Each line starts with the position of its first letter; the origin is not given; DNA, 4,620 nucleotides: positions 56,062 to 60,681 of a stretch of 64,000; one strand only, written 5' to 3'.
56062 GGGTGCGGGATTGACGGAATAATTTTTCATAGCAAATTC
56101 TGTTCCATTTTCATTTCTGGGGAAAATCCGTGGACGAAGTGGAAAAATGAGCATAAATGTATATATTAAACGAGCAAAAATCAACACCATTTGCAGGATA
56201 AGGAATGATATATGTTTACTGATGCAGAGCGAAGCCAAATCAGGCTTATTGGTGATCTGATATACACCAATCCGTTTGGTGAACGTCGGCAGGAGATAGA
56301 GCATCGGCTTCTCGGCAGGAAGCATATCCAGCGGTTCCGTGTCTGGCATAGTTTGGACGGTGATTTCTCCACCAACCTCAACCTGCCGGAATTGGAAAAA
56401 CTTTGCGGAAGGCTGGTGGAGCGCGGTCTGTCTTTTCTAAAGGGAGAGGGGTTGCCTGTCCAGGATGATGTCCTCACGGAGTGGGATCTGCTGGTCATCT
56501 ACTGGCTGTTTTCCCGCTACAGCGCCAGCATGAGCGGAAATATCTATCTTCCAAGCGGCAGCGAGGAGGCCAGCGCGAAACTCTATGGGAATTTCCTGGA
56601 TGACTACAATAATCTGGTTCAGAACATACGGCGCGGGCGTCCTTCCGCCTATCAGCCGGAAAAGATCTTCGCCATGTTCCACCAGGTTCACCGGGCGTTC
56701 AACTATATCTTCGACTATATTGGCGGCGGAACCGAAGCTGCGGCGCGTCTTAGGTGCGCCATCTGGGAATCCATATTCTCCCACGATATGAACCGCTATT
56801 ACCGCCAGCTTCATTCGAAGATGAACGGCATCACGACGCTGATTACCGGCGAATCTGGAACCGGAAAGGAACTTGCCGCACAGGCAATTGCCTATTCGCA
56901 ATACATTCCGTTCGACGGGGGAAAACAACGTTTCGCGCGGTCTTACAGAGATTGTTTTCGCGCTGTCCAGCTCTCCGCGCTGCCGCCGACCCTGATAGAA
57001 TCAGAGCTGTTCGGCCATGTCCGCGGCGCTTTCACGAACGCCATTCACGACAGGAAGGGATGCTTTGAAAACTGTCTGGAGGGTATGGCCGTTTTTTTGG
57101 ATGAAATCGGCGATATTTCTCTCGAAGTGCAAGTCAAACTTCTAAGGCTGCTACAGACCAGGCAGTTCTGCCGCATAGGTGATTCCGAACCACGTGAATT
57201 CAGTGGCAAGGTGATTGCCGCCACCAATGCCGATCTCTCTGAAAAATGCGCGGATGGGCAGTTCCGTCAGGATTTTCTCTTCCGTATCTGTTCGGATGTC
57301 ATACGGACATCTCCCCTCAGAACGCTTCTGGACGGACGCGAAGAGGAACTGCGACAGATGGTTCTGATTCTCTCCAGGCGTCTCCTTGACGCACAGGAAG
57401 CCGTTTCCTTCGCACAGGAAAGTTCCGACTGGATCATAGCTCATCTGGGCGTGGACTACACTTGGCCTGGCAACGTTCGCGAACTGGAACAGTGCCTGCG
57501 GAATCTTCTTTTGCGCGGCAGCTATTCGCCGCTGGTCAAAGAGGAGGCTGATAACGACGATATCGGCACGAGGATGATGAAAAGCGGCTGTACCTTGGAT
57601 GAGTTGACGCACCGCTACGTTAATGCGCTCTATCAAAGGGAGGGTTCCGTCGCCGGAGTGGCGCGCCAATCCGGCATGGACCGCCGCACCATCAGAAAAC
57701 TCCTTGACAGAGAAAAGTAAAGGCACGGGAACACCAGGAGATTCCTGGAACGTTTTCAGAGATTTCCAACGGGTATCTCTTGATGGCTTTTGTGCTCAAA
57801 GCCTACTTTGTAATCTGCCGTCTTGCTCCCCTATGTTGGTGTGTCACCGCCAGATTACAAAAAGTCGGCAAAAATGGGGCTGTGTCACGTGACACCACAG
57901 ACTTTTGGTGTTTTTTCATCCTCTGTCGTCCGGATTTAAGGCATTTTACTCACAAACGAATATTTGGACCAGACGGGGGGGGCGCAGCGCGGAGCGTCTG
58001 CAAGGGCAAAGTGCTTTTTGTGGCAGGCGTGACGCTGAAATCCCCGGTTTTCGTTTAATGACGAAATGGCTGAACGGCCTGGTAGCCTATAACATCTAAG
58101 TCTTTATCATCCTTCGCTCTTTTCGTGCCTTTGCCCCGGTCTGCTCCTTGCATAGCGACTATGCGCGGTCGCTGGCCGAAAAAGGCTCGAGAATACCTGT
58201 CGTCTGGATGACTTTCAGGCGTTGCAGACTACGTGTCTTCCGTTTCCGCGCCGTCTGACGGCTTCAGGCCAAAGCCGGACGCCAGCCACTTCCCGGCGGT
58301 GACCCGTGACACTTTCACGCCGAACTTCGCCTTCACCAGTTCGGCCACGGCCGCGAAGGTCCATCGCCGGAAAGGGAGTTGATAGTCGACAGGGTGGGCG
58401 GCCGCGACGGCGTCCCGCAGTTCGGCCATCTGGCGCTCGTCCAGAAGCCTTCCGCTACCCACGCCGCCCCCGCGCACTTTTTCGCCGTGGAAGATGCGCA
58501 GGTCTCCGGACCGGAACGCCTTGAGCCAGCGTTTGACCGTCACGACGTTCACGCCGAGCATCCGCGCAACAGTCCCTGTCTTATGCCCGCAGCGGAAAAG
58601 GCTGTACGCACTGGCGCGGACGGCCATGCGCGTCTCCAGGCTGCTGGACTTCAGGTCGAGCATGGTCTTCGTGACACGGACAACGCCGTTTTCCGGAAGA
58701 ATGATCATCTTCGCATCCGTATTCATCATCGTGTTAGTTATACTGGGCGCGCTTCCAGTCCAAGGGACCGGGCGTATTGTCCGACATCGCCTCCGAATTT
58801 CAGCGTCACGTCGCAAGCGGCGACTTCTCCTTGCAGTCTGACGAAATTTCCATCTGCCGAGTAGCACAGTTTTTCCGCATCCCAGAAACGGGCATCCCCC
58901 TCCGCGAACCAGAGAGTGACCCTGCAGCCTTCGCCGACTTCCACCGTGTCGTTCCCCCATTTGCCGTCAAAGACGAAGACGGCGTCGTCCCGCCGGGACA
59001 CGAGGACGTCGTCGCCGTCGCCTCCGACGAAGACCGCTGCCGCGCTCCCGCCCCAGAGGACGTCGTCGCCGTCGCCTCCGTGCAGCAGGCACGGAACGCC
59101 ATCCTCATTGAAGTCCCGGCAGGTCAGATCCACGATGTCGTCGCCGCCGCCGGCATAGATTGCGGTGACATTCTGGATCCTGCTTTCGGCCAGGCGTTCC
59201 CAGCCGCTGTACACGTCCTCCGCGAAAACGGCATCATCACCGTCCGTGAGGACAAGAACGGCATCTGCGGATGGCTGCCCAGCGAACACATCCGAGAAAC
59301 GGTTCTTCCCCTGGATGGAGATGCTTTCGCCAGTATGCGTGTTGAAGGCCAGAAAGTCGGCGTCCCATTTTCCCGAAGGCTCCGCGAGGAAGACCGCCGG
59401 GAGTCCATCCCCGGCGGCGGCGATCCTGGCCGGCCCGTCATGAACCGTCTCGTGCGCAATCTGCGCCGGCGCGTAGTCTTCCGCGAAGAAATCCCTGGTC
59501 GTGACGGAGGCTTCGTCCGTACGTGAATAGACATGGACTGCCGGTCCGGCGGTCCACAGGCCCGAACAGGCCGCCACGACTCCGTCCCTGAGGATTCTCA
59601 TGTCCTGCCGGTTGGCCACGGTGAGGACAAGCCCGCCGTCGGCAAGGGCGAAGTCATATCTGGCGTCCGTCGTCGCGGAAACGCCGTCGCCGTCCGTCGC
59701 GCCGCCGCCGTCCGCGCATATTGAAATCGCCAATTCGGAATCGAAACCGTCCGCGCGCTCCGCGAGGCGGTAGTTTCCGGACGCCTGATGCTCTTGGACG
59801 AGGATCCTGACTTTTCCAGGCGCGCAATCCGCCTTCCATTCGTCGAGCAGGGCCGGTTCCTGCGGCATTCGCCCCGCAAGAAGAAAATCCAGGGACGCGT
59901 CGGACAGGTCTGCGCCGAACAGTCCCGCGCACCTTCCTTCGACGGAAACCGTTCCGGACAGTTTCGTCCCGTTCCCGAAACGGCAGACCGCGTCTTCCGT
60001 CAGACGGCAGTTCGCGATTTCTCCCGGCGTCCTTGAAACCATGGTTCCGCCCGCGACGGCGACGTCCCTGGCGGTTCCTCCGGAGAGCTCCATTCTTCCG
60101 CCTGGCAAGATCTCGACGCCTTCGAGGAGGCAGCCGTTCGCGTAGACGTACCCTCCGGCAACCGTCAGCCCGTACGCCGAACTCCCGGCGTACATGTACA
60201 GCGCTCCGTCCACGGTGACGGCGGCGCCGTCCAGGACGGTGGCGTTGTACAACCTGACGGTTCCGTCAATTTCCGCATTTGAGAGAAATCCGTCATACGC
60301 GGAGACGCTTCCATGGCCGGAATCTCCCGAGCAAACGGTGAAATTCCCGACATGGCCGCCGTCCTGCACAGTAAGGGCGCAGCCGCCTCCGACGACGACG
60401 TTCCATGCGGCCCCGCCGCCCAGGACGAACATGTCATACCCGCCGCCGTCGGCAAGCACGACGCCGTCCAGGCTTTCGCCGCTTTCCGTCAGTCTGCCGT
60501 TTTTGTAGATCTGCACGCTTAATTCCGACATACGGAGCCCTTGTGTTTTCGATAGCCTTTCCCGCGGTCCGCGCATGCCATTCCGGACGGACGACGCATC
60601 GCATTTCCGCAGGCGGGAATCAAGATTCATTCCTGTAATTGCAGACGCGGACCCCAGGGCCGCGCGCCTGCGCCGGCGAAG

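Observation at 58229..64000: Repeated two-gene module: tiny acidic ORF followed by a leaderless beta-helix repeat protein, in an operon ending with a transposase-derived HTH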

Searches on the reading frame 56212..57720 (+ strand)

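Call 19: search_protein_families(library=pfam, proteins=[window:56212-57720:+], max_evalue=0.001)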
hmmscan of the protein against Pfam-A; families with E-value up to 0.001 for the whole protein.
window:56212-57720:+ (502 aa): 4 families
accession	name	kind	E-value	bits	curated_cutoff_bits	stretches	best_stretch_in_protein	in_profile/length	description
PF00158.32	Sigma54_activat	-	3.4e-44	150.9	20.2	1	197-360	12-163/168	Sigma-54 interaction domain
PF07728.20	AAA_5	-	3.6e-06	27.5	22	1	237-339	11-122/139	AAA domain (dynein-related subfamily)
PF14532.12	Sigma54_activ_2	-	1.7e-05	25.6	25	0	279-369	59-138/138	Sigma-54 interaction domain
PF25601.1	AAA_lid_14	-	9e-05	22.7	27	1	414-434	38-58/87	AAA+ ATPase lid domain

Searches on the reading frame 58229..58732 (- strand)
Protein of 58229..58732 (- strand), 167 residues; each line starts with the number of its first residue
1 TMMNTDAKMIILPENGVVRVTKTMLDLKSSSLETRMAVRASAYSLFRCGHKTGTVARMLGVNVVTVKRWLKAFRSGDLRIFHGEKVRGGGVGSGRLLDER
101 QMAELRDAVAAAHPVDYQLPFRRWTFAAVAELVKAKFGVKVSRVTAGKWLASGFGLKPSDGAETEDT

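Call 3: search_protein_families(library=pfam, proteins=[window:58229-58732:-], max_evalue=1)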
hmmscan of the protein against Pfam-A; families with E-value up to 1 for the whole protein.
window:58229-58732:- (167 aa): 10 families
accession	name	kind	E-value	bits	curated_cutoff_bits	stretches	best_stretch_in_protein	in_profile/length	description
PF13565.12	HTH_32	-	3e-08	34.5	33.7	1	65-150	1-73/73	Homeodomain-like domain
PF13592.12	HTH_33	-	2.4e-06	27.5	25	1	121-151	2-32/60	Winged helix-turn helix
PF13384.12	HTH_23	-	2.5e-06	27.6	24.6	1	36-76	4-45/50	Homeodomain-like domain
PF13551.12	HTH_29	-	2.3e-05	24.8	28.1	1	39-101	1-62/64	Winged helix-turn helix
PF12728.13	HTH_17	-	0.0023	18.6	27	1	55-80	7-30/51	Helix-turn-helix domain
PF13542.12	HTH_Tnp_ISL3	-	0.01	15.7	27.4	1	54-72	31-49/51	Helix-turn-helix domain of transposase family ISL3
PF06056.18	Terminase_5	-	0.013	15.8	20.3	1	38-74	2-38/58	Putative ATPase subunit of terminase (gpP-like)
PF13518.12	HTH_28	-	0.044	14.3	25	1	55-75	18-38/52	Helix-turn-helix domain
PF08281.18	Sigma70_r4_2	-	0.053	13.6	25.7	1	48-71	25-48/54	Sigma-70, region 4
PF00376.29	MerR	-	0.23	11.8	28.2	1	52-71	2-21/38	MerR family regulatory protein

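Call 31: search_protein_families(library=ncbifam, proteins=[window:58229-58732:-], max_evalue=0.1)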
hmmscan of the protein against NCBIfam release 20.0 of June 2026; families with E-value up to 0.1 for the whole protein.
window:58229-58732:- (167 aa): 5 families
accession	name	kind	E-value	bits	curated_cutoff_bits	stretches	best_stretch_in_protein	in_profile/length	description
NF033545.0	transpos_IS630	equivalog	4.3e-15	56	100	1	40-158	3-112/299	IS630 family transposase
NF033516.0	transpos_IS3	equivalog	0.022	14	160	1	49-110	14-69/369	IS3 family transposase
NF033787.1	HTH_BldC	subfamily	0.03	14.2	77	0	52-75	5-28/49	BldC family transcriptional regulator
NF009647.0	PRK13182.1-2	equivalog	0.036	14.1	165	1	50-74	5-29/176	chromosome-anchoring protein RacA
NF040522.1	VC1465_fam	subfamily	0.054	13.6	70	0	53-87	13-47/111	VC1465 family Xer recombination activation factor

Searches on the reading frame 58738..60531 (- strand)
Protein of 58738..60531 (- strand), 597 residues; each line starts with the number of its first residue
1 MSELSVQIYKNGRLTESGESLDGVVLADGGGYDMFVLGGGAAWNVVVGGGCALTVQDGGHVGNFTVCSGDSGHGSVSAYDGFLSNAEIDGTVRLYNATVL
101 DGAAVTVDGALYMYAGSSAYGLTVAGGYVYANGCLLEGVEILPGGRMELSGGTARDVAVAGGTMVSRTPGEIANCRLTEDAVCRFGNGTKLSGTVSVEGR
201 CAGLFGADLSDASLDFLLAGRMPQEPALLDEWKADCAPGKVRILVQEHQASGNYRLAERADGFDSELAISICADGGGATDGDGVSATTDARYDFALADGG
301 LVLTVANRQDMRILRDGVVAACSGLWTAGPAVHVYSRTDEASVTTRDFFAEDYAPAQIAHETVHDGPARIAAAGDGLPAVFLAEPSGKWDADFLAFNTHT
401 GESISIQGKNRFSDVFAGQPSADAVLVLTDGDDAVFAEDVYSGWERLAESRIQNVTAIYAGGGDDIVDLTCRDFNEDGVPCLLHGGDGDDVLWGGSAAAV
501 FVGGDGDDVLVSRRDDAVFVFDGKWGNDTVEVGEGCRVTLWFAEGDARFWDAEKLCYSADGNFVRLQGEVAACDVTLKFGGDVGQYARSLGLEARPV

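Call 3: search_protein_families(library=pfam, proteins=[window:58738-60531:-], max_evalue=1)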
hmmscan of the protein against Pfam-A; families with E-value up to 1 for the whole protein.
window:58738-60531:- (597 aa): 1 family
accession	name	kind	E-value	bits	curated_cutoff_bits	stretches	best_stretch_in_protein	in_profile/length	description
PF00353.25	HemolysinCabind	-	0.022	15.2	23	1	483-510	9-36/36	RTX calcium-binding nonapeptide repeat (4 copies)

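Call 31: search_protein_families(library=ncbifam, proteins=[window:58738-60531:-], max_evalue=0.1)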
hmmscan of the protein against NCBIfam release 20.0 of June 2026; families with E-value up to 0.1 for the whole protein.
window:58738-60531:- (597 aa): 5 families
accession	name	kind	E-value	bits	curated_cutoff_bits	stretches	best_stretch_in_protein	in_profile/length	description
NF050046.1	PueAB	exception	3e-08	32.5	670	1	482-531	507-556/616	polyurethane esterase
NF033943.0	RTX_toxin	subfamily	1.3e-07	30.3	1000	1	410-544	684-824/930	RTX family hemolysin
NF033203.1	entero_EhxA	exception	0.0011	17.2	2000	1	429-538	753-852/997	enterohemolysin EhxA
NF035945.1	Zn_serralysin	subfamily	0.002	17.3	500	1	481-512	338-369/462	serralysin family metalloprotease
NF053766.1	ZapA_metallo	exception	0.0036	16.4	940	1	482-522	350-390/483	ZapA family metalloprotease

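Call 96: search_solved_structures(query=window:58738-60531:-, max_evalue=0.01)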
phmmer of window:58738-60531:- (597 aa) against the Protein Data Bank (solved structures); distinct sequences matched with E-value up to 0.01: 0.
